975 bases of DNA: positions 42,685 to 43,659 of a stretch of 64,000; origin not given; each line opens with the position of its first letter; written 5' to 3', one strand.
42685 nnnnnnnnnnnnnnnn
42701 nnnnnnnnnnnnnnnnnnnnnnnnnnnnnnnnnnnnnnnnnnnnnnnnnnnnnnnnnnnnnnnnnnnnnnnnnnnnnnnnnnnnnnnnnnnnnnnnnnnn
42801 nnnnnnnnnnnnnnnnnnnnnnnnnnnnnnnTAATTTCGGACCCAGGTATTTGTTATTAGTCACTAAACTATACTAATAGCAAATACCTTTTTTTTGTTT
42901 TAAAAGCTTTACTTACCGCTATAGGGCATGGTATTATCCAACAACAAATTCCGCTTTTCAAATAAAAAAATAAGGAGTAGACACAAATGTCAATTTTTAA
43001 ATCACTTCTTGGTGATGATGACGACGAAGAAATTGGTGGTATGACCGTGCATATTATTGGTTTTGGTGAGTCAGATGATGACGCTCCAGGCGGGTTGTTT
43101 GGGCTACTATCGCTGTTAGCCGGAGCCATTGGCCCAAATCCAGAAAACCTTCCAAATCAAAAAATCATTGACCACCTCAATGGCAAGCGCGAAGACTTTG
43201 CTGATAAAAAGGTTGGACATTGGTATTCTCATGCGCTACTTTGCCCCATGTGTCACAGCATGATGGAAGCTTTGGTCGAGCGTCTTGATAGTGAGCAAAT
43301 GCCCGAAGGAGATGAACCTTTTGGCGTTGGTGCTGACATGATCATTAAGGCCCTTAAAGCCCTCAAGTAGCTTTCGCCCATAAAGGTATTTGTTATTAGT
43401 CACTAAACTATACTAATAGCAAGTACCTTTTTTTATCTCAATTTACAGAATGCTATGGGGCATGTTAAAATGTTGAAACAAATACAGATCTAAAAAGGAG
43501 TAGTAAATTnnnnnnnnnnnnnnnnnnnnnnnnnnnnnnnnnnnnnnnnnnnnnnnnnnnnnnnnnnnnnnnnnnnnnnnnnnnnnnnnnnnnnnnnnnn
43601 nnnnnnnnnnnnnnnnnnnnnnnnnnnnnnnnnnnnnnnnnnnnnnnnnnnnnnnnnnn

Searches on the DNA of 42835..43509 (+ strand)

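Call 66: search_dna_similar(query=window:42835-43509:+, collection=phages, mode=distant, max_evalue=0.001, max_rows=10)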
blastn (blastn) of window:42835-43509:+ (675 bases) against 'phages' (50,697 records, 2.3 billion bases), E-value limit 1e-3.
No match.
